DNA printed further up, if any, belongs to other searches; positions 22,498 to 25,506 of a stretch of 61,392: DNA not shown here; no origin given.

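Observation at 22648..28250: AioAB-like molybdoenzyme in one operon with two di-haem cytochrome c peroxidases: candidate iodate reductase (IdrP-IdrP-IdrB-IdrA) locus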

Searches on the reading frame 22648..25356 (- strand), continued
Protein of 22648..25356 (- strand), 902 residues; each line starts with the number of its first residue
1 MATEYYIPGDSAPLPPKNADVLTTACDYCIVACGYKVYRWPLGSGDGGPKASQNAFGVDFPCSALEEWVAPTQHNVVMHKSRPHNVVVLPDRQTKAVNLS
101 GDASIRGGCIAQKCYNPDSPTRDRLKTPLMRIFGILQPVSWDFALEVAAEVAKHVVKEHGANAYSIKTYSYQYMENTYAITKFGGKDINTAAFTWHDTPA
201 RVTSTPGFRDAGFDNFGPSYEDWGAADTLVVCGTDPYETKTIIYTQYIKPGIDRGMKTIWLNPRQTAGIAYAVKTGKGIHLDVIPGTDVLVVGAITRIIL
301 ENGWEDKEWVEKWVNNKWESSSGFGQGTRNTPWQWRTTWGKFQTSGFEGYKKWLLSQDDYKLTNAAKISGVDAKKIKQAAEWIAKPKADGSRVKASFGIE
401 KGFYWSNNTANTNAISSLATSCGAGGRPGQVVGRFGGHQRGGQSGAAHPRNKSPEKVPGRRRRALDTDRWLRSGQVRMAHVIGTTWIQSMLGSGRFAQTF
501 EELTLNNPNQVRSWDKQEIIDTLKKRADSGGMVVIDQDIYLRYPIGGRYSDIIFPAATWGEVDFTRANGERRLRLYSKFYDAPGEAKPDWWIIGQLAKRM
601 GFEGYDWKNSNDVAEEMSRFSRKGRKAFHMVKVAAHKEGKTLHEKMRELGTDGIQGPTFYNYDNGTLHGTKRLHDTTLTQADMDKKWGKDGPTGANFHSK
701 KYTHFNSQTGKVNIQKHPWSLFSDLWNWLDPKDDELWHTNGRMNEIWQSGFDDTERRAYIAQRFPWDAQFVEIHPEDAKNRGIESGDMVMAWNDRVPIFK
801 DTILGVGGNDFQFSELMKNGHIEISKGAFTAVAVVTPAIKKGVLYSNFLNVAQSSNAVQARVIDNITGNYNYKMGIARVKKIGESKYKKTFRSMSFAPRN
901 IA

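Call 43: list_cluster_members(proteins=[P0056, P0085, P0083, P0116, P0065, P0059, P0004, P0037, P0112, P0012])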
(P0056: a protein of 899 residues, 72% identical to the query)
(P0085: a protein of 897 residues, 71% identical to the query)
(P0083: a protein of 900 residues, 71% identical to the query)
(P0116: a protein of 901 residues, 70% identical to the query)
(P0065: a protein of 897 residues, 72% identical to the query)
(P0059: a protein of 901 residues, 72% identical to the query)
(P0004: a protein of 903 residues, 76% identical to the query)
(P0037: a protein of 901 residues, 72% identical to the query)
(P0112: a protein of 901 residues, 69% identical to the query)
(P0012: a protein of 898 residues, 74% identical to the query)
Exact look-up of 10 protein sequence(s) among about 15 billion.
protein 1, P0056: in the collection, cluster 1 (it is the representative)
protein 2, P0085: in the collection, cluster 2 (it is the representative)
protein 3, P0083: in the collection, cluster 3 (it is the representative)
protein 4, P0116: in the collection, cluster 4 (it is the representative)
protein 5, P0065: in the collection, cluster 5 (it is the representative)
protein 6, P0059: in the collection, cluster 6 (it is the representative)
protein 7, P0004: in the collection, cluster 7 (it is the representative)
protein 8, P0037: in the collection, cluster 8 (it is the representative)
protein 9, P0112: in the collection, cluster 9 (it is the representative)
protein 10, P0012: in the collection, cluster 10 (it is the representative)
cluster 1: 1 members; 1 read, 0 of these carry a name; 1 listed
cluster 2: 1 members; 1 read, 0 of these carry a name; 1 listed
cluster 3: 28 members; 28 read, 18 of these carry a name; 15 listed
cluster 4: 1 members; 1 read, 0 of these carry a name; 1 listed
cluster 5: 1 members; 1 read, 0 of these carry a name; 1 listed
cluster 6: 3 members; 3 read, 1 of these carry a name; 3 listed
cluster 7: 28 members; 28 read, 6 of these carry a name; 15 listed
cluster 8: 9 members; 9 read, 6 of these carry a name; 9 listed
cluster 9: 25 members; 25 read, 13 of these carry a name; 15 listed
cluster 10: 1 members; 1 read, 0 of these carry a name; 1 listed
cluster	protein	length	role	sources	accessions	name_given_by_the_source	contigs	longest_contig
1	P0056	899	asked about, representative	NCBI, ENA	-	-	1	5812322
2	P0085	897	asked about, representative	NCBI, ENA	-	-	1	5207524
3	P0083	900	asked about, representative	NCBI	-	-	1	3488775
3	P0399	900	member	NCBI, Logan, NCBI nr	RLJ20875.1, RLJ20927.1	arsenate reductase (azurin) large subunit [bacterium endosymbiont of Escarpia laminata] | MAG: arsenate reductase (azurin) large subunit [bacterium endosymbiont of Escarpia ...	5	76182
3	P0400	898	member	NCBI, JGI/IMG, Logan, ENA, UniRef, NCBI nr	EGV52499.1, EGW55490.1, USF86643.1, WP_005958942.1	arsenate reductase (azurin) large subunit [Candidatus Endoriftia persephone] | arsenite oxidase large subunit | Arsenite oxidase large subunit n=3 Tax=Gammaproteobacteria TaxID=1236 RepID=G2FCC7_9GAMM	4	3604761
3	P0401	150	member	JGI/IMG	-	arsenite oxidase large subunit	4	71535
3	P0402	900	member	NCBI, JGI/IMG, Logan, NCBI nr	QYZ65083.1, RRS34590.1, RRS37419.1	MAG: arsenite oxidase large subunit [Gammaproteobacteria bacterium (ex Lamellibrachia ... | MAG: arsenate reductase (azurin) large subunit [Gammaproteobacteria bacterium (ex ...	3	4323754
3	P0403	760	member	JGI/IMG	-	arsenite oxidase large subunit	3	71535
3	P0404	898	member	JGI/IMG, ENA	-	arsenite oxidase large subunit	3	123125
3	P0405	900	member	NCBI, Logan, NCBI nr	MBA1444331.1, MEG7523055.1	MAG: arsenate reductase (azurin) large subunit [Chromatiales bacterium] | arsenate reductase (azurin) large subunit [Gammaproteobacteria bacterium]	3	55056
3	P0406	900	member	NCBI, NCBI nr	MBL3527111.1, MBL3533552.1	MAG: arsenate reductase (azurin) large subunit [gamma proteobacterium endosymbiont of ... | arsenate reductase (azurin) large subunit [gamma proteobacterium endosymbiont of ...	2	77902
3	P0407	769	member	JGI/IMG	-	arsenite oxidase large subunit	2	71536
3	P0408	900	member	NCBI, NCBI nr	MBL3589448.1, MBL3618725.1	MAG: arsenate reductase (azurin) large subunit [gamma proteobacterium endosymbiont of ... | arsenate reductase (azurin) large subunit [gamma proteobacterium endosymbiont of ...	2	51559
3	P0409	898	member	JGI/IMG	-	arsenite oxidase large subunit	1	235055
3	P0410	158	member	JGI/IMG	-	arsenite oxidase large subunit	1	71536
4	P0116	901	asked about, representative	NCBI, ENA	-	-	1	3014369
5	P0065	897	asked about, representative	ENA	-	-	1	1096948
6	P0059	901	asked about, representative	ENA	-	-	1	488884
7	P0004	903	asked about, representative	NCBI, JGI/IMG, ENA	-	-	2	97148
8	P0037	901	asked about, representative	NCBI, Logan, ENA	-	-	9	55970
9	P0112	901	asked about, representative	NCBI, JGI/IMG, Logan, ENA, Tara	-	strand:+ start:922 stop:3627 length:2706 start_codon:yes stop_codon:yes gene_type:complete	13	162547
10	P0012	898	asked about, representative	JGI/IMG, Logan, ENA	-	-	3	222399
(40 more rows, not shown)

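Call 50: get_annotated_region(hit=H13, flank=4000)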
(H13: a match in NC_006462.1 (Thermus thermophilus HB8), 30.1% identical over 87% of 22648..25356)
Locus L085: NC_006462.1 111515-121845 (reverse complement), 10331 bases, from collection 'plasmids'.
description: Thermus thermophilus HB8 plasmid pTT27, complete sequence
organism: Thermus thermophilus HB8 (NCBI taxid 300852)
taxonomy: Bacteria; Deinococcota; Deinococci; Thermales; Thermaceae; Thermus; Thermus thermophilus; Thermus thermophilus HB8
host: -; source: -; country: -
typing (MOB-suite, as given by PLSDB): non-mobilizable; replicon rep_cluster_1121
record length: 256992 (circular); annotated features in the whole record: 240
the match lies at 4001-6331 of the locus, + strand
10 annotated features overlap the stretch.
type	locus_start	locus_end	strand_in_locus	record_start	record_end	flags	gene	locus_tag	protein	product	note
CDS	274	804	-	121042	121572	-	msrA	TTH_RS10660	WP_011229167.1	peptide-methionine (S)-S-oxide reductase MsrA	GO:0030091 - protein repair [Evidence IEA]; GO:0006979 - response to oxidative stress [Evidence IEA]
CDS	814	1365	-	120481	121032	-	-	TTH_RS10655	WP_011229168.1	hypothetical protein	-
CDS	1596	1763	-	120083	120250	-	-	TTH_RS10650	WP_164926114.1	hypothetical protein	-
CDS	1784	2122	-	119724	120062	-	-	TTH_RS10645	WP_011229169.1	metalloregulator ArsR/SmtB family transcription factor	GO:0006355 - regulation of DNA-templated transcription [Evidence IEA]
CDS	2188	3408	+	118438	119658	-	-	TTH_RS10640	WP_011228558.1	IS256-like element ISTth4 family transposase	GO:0006313 - DNA transposition [Evidence IEA]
CDS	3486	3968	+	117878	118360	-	-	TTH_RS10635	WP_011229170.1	arsenate reductase (azurin) small subunit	-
CDS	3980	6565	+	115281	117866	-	-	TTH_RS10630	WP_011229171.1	arsenate reductase (azurin) large subunit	-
CDS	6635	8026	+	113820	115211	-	-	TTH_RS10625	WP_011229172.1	replication initiator protein A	-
CDS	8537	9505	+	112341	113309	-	-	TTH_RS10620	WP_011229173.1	AAA family ATPase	-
CDS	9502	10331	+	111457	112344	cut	-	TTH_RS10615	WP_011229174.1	ParB/RepB/Spo0J family partition protein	GO:0007059 - chromosome segregation [Evidence IEA]; GO:0000910 - cytokinesis [Evidence IEA]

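Call 51: get_annotated_region(hit=H34, flank=4000)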
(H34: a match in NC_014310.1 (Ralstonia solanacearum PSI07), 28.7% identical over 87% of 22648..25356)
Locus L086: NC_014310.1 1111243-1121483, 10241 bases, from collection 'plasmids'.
description: Ralstonia solanacearum PSI07 plasmid mpPSI07, complete sequence
organism: Ralstonia solanacearum PSI07 (NCBI taxid 859657)
taxonomy: Bacteria; Pseudomonadota; Betaproteobacteria; Burkholderiales; Burkholderiaceae; Ralstonia; Ralstonia solanacearum; Ralstonia solanacearum PSI07
host: -; source: -; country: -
typing (MOB-suite, as given by PLSDB): non-mobilizable; replicon rep_cluster_46
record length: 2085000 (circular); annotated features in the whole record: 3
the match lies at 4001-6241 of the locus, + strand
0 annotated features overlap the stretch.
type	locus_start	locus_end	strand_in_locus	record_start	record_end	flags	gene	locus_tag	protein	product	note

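Call 52: get_annotated_region(hit=H25, flank=4000)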
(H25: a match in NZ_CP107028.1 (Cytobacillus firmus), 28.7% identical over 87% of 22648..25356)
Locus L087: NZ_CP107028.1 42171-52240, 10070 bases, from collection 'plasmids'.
description: Cytobacillus firmus strain M7 plasmid p1, complete sequence
organism: Cytobacillus firmus (NCBI taxid 1399)
taxonomy: Bacteria; Bacillota; Bacilli; Bacillales; Bacillaceae; Cytobacillus; Cytobacillus firmus
host: -; source: whole organism,soil; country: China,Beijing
typing (MOB-suite, as given by PLSDB): non-mobilizable
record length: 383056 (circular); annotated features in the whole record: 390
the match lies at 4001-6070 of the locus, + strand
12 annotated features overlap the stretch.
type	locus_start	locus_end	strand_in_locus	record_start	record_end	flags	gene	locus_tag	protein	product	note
CDS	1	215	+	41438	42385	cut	pstC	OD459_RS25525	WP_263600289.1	phosphate ABC transporter permease subunit PstC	-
CDS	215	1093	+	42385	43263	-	pstA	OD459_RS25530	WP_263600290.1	phosphate ABC transporter permease PstA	-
CDS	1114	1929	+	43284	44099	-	pstB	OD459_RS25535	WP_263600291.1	phosphate ABC transporter ATP-binding protein PstB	-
CDS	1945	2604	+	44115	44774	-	phoU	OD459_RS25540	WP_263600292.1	phosphate signaling complex protein PhoU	GO:0051049 - regulation of transport [Evidence IEA]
CDS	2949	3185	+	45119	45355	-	-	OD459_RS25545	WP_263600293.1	hypothetical protein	-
CDS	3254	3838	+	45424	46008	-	-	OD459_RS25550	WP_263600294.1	arsenate reductase (azurin) small subunit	-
CDS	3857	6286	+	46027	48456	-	-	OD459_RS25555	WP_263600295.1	molybdopterin-dependent oxidoreductase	-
CDS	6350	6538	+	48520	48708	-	-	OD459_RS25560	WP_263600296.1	twin-arginine translocase TatA/TatE family subunit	-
CDS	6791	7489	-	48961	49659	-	-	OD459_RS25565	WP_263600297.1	response regulator transcription factor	GO:0000160 - phosphorelay signal transduction system [Evidence IEA]; GO:0006355 - regulation of DNA-templated ...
CDS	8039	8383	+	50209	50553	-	-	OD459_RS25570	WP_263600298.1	metalloregulator ArsR/SmtB family transcription factor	GO:0006355 - regulation of DNA-templated transcription [Evidence IEA]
CDS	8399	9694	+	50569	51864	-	-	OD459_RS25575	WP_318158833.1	arsenic transporter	GO:0046685 - response to arsenic-containing substance [Evidence IEA]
CDS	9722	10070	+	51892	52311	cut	arsC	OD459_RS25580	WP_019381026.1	arsenate reductase (thioredoxin)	-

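Call 53: get_annotated_region(hit=H1, flank=8000)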
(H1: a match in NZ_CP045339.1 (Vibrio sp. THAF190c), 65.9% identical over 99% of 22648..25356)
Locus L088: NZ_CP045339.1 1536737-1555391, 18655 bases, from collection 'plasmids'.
description: Vibrio sp. THAF190c plasmid pTHAF190c_a, complete sequence
organism: Vibrio sp. THAF190c (NCBI taxid 2587865)
taxonomy: Bacteria; Pseudomonadota; Gammaproteobacteria; Vibrionales; Vibrionaceae; Vibrio; Vibrio sp. THAF190c
host: -; source: pure culture,Surface of a polyethylene microplastic particle present in tank 6 of a marine aquarium ...; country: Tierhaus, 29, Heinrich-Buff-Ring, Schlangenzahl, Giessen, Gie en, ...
typing (MOB-suite, as given by PLSDB): non-mobilizable
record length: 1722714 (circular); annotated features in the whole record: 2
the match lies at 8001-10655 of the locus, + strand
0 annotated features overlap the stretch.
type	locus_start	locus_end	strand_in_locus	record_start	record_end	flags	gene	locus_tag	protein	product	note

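Call 68: search_protein_families(library=ncbifam, proteins=[L084:8001-10538:+, L082:7983-10661:+, L082:7394-7972:+, L084:7461-7988:+], max_evalue=1e-10)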
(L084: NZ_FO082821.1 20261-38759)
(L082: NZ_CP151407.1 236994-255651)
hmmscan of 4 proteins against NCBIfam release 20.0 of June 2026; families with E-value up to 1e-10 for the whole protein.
L084:8001-10538:+ (845 aa): 14 families
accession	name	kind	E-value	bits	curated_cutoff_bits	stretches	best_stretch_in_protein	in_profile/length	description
TIGR02693.1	arsenite_ox_L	equivalog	0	1499.5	359.05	1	9-825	1-806/806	arsenate reductase (azurin) large subunit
TIGR01591.1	Fdh-alpha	equivalog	1.5e-54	185.3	666.25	1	86-819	22-669/672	formate dehydrogenase subunit alpha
NF047855.1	AssmNtatRedNasC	equivalog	1.9e-31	109.1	1100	2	118-336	72-263/708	assimilatory nitrate reductase catalytic subunit NasC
TIGR01706.1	NAPA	equivalog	1.2e-24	86.7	930.55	1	77-241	59-219/830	periplasmic nitrate reductase subunit alpha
NF010055.0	PRK13532.1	equivalog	3.7e-23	81.7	904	1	78-241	60-219/830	nitrate reductase catalytic subunit NapA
NF041323.1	Nitr_red_NasA_Halo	equivalog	3.9e-22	78.6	1000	1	87-337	22-237/673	assimilatory nitrate reductase NasA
TIGR00509.1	bisC_fam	subfamily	3.6e-17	61.9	1017.55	1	136-453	72-351/772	molybdopterin guanine dinucleotide-containing S/N-oxide reductase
TIGR01701.1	Fdhalpha-like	subfamily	1.6e-16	59.6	582.15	0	206-452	176-393/744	FdhF/YdeP family oxidoreductase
TIGR01553.1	formate-DH-alph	equivalog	5.5e-16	57.5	814.2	0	16-336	41-304/1009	formate dehydrogenase-N subunit alpha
TIGR02166.1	dmsA_ynfE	subfamily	8.3e-15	53.9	777.7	1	133-448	118-401/794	DMSO/selenate family reductase complex A subunit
TIGR03479.1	DMSO_red_II_alp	subfamily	1.8e-13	49.5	984.75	0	715-794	783-861/913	molybdopterin-dependent oxidoreductase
NF011566.1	PRK14990.1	exception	1.8e-13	49.4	1600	1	133-445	133-418/814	dimethylsulfoxide reductase subunit A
NF041885.1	selenate_YnfE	exception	2.3e-12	45.6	1675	0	133-443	122-403/805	selenate/tellurate reductase subunit YnfE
NF041884.1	selenate_YnfF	exception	8.5e-12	43.8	1650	0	133-445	119-398/798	selenate/tellurate reductase subunit YnfF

L082:7983-10661:+ (892 aa): 11 families
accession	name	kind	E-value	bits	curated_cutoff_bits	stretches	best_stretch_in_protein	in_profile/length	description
TIGR02693.1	arsenite_ox_L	equivalog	3.3e-127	425.6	359.05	1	13-785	2-751/806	arsenate reductase (azurin) large subunit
TIGR01591.1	Fdh-alpha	equivalog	5.2e-45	153.7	666.25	2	122-314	50-240/672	formate dehydrogenase subunit alpha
NF047855.1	AssmNtatRedNasC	equivalog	1.9e-34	119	1100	2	122-317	74-268/708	assimilatory nitrate reductase catalytic subunit NasC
NF010055.0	PRK13532.1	equivalog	7.7e-31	107.1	904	1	92-598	71-572/830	nitrate reductase catalytic subunit NapA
TIGR01706.1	NAPA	equivalog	6.6e-26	90.9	930.55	1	92-600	71-574/830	periplasmic nitrate reductase subunit alpha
TIGR02166.1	dmsA_ynfE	subfamily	6.9e-23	80.6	777.7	1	106-384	90-358/794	DMSO/selenate family reductase complex A subunit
NF041323.1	Nitr_red_NasA_Halo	equivalog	1.8e-18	66.4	1000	1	103-311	28-235/673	assimilatory nitrate reductase NasA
NF012032.0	PRK15488.1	equivalog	6.2e-18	64.2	694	0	123-313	96-282/759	thiosulfate reductase PhsA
TIGR03479.1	DMSO_red_II_alp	subfamily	5.7e-13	47.8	984.75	0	114-308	109-303/913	molybdopterin-dependent oxidoreductase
NF041885.1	selenate_YnfE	exception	1.2e-11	43.2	1675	0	100-313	84-307/805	selenate/tellurate reductase subunit YnfE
TIGR00509.1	bisC_fam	subfamily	8.7e-11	40.8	1017.55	0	252-312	203-259/772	molybdopterin guanine dinucleotide-containing S/N-oxide reductase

L082:7394-7972:+ (192 aa): 1 family
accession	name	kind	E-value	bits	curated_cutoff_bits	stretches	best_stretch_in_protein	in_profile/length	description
TIGR02694.1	arsenite_ox_S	equivalog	1.3e-33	115.7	95.65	1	59-183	3-125/129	arsenate reductase (azurin) small subunit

L084:7461-7988:+ (175 aa): 2 families
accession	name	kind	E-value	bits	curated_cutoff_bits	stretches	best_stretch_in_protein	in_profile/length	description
TIGR02694.1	arsenite_ox_S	equivalog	1.6e-69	231.7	95.65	1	46-174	1-129/129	arsenate reductase (azurin) small subunit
NF050121.1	bc1_QcrA_actin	exception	1.1e-11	44.9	275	1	94-162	238-307/319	cytochrome bc1 complex Rieske iron-sulfur subunit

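Call 71: find_encoding_contigs(protein=window:22648-25356:-, flank=2000, max_places=3)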
Protein window:22648-25356:- (902 aa): no gene with exactly this product is on record in the collection.
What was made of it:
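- Tried and rejected: The exact window protein is not on record in the assembly index (call 71), so the source organism stays unnamed.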

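Call 74: find_encoding_contigs(protein=P0124, flank=6000, max_places=1)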
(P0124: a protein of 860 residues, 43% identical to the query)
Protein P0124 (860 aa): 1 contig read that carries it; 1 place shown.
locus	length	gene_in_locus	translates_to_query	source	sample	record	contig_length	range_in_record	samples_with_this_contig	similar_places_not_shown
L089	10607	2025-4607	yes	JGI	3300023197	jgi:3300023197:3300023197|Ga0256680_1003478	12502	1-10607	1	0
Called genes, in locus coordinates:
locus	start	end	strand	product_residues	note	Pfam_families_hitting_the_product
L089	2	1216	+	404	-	?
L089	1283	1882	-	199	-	PF00355:Rieske (weak)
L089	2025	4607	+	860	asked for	PF18465:Rieske_3, PF00384:Molybdopterin, PF01568:Molydop_binding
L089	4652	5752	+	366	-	PF01595:CNNM, PF00571:CBS (faint)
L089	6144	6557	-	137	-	PF07681:DoxX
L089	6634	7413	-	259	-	PF00528:BPD_transp_1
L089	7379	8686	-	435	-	PF13379:NMT1_2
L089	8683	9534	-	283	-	PF00005:ABC_tran, PF13304:AAA_21 (faint)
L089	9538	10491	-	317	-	PF09084:NMT1 (faint)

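Call 75: find_encoding_contigs(protein=P0128, flank=6000, max_places=1)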
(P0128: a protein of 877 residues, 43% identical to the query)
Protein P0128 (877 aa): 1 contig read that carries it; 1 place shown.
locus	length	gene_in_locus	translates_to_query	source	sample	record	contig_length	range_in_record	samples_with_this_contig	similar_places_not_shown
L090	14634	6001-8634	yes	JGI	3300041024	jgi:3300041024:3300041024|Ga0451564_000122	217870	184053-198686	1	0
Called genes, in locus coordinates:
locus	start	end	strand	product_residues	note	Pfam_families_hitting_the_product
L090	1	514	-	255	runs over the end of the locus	PF06966:DUF1295 (weak), PF02544:Steroid_dh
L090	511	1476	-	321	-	PF01073:3Beta_HSD (weak), PF01370:Epimerase, PF04321:RmlD_sub_bind, PF05368:NmrA (weak), PF13460:NAD_binding_10, PF16363:GDP_Man_Dehyd (faint)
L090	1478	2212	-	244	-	PF03853:YjeF_N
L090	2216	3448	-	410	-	PF00764:Arginosuc_synth, PF20979:Arginosuc_syn_C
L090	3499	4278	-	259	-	PF13622:4HBT_3, PF20789:4HBT_3C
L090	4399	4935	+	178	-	PF10025:DUF2267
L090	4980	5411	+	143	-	PF10116:Host_attach, PF18856:baeRF_family12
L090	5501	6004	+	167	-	PF00355:Rieske (weak)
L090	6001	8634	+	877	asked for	PF18465:Rieske_3, PF00384:Molybdopterin, PF01568:Molydop_binding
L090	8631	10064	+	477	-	PF00932:LTD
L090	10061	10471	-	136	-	-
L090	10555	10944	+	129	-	PF10107:Endonuc_Holl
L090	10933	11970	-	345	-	PF01979:Amidohydro_1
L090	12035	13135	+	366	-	PF12838:Fer4_7 (faint), PF12797:Fer4_2 (faint), PF13237:Fer4_10 (faint), PF17179:Fer4_22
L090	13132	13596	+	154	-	PF00027:cNMP_binding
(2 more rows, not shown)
